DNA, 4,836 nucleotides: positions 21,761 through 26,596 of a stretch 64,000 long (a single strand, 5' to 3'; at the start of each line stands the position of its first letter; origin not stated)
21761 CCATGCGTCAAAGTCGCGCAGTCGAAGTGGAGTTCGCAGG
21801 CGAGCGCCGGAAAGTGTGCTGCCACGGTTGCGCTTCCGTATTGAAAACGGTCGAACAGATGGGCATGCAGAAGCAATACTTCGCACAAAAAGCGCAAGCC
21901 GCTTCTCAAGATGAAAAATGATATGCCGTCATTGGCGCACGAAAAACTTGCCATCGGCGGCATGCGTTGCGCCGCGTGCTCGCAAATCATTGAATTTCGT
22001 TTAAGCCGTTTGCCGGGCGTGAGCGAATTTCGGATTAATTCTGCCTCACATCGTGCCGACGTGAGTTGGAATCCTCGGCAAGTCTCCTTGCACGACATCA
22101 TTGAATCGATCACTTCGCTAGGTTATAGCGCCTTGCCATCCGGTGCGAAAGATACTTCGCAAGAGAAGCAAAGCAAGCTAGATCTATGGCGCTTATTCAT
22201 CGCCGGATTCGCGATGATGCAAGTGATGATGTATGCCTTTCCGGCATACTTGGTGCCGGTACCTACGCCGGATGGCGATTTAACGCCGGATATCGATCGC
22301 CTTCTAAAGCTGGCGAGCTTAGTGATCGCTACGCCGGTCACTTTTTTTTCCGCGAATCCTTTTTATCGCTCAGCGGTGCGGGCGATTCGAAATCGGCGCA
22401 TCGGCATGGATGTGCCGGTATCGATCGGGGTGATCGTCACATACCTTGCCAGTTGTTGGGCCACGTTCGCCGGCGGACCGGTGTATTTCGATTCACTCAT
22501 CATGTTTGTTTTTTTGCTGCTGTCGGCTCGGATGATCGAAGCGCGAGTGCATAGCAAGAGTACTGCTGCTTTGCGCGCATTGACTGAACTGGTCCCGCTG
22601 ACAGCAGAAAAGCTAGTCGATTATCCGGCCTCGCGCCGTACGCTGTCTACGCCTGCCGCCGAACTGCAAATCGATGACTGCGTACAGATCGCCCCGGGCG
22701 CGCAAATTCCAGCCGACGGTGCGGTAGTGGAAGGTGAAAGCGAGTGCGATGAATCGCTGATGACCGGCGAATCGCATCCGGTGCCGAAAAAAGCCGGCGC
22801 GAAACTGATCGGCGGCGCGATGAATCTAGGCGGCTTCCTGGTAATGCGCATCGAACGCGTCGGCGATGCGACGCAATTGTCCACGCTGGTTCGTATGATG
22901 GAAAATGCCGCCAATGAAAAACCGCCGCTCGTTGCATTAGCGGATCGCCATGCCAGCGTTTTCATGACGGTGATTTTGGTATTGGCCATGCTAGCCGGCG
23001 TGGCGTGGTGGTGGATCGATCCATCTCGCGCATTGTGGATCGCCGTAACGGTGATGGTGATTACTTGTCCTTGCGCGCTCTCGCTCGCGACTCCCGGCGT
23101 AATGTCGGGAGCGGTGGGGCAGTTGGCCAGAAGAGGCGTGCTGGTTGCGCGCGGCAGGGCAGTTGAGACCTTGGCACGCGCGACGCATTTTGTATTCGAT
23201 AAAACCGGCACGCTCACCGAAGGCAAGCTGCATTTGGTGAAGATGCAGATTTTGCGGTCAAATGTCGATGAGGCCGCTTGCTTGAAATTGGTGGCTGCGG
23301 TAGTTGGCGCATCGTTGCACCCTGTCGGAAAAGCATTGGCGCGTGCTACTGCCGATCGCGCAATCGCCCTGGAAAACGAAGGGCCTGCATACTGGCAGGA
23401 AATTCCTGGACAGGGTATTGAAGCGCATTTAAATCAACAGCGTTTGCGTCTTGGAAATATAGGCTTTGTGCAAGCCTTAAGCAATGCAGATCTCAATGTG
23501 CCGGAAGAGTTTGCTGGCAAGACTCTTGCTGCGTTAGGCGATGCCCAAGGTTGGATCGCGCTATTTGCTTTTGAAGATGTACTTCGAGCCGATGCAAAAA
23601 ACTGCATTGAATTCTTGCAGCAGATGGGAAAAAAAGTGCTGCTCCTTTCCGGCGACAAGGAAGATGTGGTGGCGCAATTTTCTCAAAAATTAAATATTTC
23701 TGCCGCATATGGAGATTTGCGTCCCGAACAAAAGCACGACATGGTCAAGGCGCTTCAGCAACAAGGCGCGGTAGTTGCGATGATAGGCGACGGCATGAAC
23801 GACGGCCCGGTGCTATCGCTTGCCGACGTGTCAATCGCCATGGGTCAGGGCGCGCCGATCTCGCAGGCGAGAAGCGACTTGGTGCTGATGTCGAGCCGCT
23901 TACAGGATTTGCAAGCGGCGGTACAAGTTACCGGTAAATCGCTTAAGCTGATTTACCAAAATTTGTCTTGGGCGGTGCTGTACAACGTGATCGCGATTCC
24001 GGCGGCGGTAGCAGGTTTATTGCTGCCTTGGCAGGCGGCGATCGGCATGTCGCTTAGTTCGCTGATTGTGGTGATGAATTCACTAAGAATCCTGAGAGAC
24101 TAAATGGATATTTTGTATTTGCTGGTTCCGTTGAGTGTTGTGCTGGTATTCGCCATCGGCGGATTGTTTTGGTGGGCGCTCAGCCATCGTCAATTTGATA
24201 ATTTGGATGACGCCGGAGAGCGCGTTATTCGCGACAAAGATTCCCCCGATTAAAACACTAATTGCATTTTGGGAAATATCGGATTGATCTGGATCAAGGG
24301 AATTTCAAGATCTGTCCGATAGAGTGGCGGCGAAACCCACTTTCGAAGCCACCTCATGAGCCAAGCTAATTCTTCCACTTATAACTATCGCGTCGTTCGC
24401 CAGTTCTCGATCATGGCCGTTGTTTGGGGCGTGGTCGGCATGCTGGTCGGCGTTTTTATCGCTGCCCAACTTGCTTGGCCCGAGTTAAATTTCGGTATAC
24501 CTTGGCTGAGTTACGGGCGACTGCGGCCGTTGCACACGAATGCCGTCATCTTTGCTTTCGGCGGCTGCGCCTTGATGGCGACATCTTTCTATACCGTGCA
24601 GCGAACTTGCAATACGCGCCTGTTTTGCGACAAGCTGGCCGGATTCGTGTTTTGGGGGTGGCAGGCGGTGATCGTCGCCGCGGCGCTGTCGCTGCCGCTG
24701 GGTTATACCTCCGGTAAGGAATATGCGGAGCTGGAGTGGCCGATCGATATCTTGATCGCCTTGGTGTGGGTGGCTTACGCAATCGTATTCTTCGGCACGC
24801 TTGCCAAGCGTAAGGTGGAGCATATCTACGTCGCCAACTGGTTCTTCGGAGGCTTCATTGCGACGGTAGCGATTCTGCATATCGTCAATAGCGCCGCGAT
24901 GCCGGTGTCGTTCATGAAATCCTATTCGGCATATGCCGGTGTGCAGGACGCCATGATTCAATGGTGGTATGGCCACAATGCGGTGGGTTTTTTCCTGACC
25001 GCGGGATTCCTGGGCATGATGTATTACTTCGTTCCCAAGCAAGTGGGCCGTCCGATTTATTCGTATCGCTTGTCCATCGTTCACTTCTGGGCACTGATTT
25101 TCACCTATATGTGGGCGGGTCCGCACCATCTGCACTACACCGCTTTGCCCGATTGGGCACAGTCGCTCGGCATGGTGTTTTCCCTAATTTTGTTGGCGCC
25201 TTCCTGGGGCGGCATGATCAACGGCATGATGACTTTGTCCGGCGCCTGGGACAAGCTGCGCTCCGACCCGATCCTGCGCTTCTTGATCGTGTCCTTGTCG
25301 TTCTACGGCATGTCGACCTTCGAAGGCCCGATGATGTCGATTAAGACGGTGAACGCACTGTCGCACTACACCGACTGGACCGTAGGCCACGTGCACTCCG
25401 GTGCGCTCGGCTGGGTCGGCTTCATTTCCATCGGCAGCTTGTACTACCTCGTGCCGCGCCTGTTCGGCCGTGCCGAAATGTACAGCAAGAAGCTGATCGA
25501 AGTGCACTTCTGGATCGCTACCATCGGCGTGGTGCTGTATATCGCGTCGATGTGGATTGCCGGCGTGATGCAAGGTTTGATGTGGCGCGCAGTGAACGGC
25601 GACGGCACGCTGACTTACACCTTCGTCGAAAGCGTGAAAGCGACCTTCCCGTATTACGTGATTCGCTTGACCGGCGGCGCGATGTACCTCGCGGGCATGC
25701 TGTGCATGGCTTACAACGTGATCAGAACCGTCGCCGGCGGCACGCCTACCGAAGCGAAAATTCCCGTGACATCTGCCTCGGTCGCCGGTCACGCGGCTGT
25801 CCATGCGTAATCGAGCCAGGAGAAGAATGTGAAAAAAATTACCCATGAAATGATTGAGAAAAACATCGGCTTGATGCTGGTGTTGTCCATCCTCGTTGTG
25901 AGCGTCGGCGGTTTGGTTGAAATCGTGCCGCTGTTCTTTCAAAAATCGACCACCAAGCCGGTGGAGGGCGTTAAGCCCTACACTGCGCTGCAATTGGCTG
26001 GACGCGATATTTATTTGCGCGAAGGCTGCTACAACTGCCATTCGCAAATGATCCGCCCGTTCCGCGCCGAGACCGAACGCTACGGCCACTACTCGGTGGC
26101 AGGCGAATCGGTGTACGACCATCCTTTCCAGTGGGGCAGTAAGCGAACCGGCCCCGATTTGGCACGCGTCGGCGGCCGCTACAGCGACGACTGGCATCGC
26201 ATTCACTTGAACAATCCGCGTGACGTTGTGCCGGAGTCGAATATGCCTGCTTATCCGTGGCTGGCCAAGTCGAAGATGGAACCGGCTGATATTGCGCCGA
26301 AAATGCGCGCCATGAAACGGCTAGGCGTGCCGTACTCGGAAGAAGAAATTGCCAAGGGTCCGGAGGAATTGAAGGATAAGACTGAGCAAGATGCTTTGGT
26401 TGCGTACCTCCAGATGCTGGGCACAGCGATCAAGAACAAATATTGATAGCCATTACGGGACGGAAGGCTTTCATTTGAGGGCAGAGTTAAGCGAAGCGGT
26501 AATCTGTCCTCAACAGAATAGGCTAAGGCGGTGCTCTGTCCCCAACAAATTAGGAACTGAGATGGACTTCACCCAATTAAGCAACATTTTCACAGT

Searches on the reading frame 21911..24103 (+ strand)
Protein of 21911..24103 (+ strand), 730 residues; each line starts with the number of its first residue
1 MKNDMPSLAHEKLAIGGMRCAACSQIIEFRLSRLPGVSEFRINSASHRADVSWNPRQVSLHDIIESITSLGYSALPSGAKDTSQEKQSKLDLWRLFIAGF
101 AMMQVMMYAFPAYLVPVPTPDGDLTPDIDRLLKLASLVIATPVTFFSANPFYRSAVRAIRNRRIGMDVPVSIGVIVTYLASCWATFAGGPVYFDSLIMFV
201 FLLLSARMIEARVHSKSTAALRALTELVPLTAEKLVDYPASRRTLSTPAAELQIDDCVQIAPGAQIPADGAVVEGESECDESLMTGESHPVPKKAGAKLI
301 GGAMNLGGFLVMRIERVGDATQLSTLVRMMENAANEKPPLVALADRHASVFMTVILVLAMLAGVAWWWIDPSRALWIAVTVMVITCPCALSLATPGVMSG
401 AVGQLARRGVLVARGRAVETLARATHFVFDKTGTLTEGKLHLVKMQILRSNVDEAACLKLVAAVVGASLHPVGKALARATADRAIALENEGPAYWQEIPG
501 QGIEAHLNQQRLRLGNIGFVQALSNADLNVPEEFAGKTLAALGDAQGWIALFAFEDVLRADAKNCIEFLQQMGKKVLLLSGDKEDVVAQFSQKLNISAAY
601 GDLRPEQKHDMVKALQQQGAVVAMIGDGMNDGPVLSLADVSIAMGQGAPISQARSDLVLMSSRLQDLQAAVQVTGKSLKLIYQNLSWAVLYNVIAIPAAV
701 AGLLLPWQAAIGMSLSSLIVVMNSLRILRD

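Call 33: search_protein_families(library=ncbifam, proteins=[window:21911-24103:+], max_evalue=1e-40)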
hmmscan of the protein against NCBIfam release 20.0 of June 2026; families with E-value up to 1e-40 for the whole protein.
window:21911-24103:+ (730 aa): 7 families
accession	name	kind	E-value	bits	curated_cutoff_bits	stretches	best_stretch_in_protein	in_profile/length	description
TIGR01525.1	ATPase-IB_hvy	subfamily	4.2e-151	504.6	346.25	1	166-726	1-559/560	heavy metal translocating P-type ATPase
TIGR01511.1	ATPase-IB1_Cu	subfamily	7.5e-141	470.6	397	1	148-727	2-541/542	copper-translocating P-type ATPase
NF007952.0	PRK10671.1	equivalog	3.7e-106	356.2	1316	1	11-729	105-833/838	copper-exporting P-type ATPase CopA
TIGR01512.1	ATPase-IB2_Cd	subfamily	1.2e-101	340.9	313.5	1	194-729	20-494/494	cadmium family heavy metal-translocating P-type ATPase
NF008262.1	PRK11033.1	equivalog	1.9e-87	294.4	1005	1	12-729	44-729/731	zinc/cadmium/mercury/lead-transporting ATPase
NF033775.1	P_type_ZntA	exception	3.3e-79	267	1240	1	12-729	51-730/732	Zn(II)/Cd(II)/Pb(II) translocating P-type ATPase ZntA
TIGR01494.1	ATPase_P-type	subfamily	1.9e-71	240.9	62.3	0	509-705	276-466/478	HAD-IC family P-type ATPase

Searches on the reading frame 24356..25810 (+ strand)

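Call 33: search_protein_families(library=ncbifam, proteins=[window:24356-25810:+], max_evalue=1e-40)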
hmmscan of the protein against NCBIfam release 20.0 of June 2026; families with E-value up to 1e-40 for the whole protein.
window:24356-25810:+ (484 aa): 2 families
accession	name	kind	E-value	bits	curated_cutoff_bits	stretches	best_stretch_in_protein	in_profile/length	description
TIGR00780.1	ccoN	equivalog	2.2e-240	798.5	583.15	1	8-473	2-472/474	cytochrome-c oxidase, cbb3-type subunit I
NF011053.0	PRK14485.1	subfamily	6.7e-226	751.9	1080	1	5-469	6-470/716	putative bifunctional cbb3-type cytochrome c oxidase subunit I/II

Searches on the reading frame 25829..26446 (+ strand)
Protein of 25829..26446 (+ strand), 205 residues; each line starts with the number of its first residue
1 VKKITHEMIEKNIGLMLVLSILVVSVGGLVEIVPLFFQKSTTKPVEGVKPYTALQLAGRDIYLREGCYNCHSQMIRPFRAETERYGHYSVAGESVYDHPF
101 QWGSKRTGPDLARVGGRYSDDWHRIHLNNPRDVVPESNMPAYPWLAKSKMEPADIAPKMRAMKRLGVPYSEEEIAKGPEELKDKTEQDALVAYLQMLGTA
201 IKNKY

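Call 33: search_protein_families(library=ncbifam, proteins=[window:25829-26446:+], max_evalue=1e-40)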
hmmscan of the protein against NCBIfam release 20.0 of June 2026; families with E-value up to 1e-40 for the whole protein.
window:25829-26446:+ (205 aa): 4 families
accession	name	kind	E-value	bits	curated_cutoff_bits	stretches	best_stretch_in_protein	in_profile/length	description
NF011055.0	PRK14487.1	subfamily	9.3e-107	355.3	218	1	3-204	4-205/212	cbb3-type cytochrome c oxidase subunit II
TIGR00781.1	ccoO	equivalog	7.3e-99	330.1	200.65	1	6-178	1-173/232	cytochrome-c oxidase, cbb3-type subunit II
NF011054.0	PRK14486.1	equivalog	2.1e-76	257.3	447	1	7-203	3-192/294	putative bifunctional cbb3-type cytochrome c oxidase subunit II/cytochrome c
NF011053.0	PRK14485.1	subfamily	5.1e-73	246.5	1080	1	4-187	488-671/716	putative bifunctional cbb3-type cytochrome c oxidase subunit I/II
